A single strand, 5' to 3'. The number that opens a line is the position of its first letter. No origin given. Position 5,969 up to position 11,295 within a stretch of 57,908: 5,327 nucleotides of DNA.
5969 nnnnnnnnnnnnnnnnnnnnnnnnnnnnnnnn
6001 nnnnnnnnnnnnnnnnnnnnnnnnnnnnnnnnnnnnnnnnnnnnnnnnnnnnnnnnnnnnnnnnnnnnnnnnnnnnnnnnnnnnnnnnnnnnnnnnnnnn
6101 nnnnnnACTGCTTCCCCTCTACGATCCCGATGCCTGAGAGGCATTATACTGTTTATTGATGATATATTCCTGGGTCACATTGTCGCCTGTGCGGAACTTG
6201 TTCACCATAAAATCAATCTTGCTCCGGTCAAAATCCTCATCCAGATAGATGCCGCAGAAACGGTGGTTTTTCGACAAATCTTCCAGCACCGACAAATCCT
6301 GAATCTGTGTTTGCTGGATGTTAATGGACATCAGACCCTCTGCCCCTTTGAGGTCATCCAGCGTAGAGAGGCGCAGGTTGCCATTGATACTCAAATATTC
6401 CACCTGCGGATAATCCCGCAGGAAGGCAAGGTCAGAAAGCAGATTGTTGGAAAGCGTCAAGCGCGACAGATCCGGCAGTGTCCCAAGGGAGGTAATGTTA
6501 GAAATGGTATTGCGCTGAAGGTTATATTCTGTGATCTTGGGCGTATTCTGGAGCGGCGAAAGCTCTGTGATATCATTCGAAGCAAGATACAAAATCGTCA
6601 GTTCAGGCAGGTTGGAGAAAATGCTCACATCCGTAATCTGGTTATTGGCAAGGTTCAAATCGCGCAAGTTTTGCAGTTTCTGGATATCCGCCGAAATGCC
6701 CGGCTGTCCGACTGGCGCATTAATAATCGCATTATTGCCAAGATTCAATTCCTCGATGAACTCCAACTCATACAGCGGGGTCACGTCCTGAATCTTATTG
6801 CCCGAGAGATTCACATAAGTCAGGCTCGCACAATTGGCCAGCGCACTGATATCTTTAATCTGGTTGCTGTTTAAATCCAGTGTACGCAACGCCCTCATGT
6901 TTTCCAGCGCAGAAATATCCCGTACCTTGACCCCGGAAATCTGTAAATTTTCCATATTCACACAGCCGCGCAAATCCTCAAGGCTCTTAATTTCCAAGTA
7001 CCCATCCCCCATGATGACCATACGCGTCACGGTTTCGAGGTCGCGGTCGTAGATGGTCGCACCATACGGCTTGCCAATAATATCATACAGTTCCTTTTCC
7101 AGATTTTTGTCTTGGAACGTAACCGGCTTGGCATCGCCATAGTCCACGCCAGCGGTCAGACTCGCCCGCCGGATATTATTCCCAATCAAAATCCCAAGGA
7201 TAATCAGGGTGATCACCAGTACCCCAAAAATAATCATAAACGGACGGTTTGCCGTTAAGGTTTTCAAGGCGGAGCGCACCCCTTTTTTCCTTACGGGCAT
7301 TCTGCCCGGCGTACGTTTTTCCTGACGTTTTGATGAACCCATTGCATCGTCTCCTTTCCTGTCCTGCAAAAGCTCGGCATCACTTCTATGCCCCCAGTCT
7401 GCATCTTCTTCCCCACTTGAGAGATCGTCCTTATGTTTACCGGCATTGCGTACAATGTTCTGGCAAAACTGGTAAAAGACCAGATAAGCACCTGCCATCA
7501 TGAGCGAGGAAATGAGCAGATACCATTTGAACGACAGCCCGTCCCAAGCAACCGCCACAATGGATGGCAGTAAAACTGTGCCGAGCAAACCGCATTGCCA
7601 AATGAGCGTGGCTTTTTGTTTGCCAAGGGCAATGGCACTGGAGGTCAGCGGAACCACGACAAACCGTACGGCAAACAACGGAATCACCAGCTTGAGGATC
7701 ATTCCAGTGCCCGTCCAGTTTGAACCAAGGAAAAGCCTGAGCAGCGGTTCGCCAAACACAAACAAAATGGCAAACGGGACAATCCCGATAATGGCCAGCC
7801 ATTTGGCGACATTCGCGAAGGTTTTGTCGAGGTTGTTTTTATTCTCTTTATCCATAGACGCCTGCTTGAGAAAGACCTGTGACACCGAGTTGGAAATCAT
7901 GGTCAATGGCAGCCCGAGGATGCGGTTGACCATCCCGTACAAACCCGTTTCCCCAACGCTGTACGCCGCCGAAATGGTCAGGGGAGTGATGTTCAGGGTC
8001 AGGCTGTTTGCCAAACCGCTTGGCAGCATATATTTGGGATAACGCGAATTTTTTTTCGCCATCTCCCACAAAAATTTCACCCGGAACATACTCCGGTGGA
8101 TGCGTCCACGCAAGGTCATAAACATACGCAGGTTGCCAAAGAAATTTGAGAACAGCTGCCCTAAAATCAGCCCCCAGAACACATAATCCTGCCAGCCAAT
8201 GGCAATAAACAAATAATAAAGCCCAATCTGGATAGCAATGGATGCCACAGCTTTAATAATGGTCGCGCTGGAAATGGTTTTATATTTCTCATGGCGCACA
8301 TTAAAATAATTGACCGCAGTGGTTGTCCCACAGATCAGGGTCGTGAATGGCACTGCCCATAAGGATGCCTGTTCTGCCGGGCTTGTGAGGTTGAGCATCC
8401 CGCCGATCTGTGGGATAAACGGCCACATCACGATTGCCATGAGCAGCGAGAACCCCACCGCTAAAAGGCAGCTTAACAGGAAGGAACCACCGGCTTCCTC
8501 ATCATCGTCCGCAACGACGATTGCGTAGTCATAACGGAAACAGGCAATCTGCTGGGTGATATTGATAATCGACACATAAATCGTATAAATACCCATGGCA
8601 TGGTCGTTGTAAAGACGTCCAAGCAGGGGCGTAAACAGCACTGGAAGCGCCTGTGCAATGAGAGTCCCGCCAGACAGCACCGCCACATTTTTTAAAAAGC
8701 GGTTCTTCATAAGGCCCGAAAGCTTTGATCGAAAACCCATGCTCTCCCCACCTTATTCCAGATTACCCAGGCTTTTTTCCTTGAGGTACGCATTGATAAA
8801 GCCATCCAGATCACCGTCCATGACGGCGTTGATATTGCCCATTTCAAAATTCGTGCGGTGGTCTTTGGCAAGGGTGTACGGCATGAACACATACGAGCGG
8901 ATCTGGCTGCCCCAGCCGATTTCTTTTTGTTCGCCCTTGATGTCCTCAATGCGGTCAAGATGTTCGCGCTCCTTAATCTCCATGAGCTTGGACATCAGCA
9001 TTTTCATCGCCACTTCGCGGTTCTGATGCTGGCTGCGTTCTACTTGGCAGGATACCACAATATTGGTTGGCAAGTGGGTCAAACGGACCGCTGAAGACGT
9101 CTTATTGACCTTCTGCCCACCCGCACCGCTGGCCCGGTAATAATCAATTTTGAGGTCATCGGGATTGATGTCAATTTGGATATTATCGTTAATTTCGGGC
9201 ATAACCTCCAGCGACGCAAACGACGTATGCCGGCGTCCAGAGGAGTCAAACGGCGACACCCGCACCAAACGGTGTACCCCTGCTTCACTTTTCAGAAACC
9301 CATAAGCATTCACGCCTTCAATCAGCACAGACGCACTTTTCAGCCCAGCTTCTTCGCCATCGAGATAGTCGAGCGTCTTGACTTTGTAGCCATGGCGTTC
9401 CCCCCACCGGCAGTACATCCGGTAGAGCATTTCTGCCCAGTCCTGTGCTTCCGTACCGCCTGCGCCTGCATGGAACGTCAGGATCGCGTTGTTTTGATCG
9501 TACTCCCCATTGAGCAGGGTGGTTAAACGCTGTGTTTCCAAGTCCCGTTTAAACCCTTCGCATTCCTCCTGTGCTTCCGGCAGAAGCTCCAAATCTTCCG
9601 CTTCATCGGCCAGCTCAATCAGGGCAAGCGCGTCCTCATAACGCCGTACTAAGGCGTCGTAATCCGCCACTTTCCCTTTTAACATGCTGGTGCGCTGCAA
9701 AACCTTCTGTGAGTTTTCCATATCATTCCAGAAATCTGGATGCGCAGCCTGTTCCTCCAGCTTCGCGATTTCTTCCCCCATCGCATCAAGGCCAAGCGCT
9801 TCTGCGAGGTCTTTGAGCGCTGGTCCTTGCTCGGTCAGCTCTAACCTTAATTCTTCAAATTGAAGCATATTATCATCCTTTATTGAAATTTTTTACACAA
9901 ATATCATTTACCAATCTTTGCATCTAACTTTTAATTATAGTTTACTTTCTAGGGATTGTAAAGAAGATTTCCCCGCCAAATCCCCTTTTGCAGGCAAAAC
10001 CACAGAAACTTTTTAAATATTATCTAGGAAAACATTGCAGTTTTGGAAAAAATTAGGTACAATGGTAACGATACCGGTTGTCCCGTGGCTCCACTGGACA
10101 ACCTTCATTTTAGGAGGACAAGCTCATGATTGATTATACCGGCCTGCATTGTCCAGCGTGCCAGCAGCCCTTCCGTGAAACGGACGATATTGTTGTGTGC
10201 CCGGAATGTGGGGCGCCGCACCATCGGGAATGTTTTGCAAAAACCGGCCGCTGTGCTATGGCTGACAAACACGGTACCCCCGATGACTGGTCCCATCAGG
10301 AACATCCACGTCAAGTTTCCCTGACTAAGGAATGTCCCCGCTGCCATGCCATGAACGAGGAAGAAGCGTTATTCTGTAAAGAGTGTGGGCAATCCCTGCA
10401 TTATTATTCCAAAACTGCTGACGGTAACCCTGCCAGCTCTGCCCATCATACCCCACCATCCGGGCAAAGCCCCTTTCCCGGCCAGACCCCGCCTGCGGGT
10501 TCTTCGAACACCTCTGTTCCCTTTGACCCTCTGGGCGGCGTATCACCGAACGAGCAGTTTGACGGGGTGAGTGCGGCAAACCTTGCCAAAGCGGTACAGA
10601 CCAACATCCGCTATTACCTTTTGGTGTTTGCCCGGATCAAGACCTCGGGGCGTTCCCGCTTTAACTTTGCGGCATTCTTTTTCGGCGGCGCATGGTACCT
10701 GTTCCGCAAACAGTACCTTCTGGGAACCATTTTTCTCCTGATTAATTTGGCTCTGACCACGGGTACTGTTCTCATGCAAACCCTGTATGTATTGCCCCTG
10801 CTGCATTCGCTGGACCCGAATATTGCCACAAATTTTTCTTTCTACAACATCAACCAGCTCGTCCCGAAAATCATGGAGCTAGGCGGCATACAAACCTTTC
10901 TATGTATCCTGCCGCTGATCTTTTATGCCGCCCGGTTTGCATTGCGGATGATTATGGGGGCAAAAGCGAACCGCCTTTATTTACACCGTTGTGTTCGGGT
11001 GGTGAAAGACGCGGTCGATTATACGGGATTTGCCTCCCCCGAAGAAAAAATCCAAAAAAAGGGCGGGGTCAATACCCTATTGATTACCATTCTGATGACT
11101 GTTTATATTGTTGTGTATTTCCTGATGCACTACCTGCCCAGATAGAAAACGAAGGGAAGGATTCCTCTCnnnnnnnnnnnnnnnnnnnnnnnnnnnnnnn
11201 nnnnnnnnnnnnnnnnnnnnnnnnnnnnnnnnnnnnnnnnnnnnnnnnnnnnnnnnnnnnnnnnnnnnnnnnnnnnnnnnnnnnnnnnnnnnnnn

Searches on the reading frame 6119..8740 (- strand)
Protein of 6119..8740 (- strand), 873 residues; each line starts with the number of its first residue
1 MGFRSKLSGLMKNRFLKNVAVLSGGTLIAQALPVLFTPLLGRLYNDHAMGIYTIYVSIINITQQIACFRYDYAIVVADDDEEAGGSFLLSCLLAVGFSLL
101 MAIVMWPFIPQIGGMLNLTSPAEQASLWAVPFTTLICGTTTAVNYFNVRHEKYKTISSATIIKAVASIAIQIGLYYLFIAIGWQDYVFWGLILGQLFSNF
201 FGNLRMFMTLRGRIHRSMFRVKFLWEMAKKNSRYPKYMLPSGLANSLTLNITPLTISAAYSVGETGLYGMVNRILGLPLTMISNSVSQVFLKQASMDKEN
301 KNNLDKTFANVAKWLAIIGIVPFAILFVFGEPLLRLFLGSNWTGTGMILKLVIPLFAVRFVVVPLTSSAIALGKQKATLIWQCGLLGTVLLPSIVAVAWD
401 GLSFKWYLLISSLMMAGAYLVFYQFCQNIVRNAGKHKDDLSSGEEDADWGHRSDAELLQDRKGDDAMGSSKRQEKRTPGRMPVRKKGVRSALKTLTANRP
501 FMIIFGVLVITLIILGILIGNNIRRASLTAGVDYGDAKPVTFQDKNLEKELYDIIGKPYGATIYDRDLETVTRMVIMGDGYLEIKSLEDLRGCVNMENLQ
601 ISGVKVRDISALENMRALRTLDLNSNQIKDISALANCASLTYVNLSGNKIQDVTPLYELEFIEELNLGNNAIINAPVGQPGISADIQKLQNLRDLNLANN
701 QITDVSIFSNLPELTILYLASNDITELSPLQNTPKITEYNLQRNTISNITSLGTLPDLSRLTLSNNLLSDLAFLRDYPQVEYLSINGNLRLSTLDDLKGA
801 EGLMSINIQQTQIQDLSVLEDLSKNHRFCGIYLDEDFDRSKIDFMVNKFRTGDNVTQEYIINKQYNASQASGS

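Call 65: search_protein_families(library=pfam, proteins=[window:6119-8740:-], max_evalue=0.00001)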
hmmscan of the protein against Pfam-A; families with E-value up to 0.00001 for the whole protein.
window:6119-8740:- (873 aa): 6 families
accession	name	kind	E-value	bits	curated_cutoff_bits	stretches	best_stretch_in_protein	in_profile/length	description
PF12799.13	LRR_4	-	3.6e-28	97.4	27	2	618-657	3-43/44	Leucine Rich repeats (2 copies)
PF13440.11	Polysacc_synt_3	-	4.3e-23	82.4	23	1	40-343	2-289/293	Polysaccharide biosynthesis protein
PF13855.12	LRR_8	-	8.3e-18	64.3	27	2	608-650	17-61/61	Leucine rich repeat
PF01943.22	Polysacc_synt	-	3.6e-14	53.3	28.2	1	16-289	2-265/274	Polysaccharide biosynthesis protein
PF13516.12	LRR_6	-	1.3e-09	37.9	23.4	0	689-705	2-18/24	Leucine Rich repeat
PF23211.1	LRR_LRWD1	-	4.6e-09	36.7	28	0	734-799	42-107/190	Leucine-rich repeat and WD repeat-containing protein 1, LRR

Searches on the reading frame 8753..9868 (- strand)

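Call 65: search_protein_families(library=pfam, proteins=[window:8753-9868:-], max_evalue=0.00001)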
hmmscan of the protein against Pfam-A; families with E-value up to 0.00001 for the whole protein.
window:8753-9868:- (371 aa): 2 families
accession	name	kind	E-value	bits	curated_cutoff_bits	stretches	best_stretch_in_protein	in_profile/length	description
PF03462.23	PCRF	-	1.2e-58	198.6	24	1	32-219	3-193/194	PCRF domain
PF00472.26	RF-1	-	1.2e-42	144.9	35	1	228-338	1-116/116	RF-1 domain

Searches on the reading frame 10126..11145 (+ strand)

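Call 65: search_protein_families(library=pfam, proteins=[window:10126-11145:+], max_evalue=0.00001)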
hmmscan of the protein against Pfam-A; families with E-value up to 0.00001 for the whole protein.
window:10126-11145:+ (339 aa): 3 families
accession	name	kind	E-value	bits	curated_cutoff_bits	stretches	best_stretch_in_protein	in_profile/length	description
PF14446.12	Prok-RING_1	-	2.7e-23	82.1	29.1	1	3-55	1-53/54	Prokaryotic RING finger family 1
PF13248.11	Zn_ribbon_3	-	2.7e-06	27.1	27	0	67-89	2-24/26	zinc-ribbon domain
PF12773.13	DZR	-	2.8e-06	27.8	27.3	0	9-88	1-45/45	Double zinc ribbon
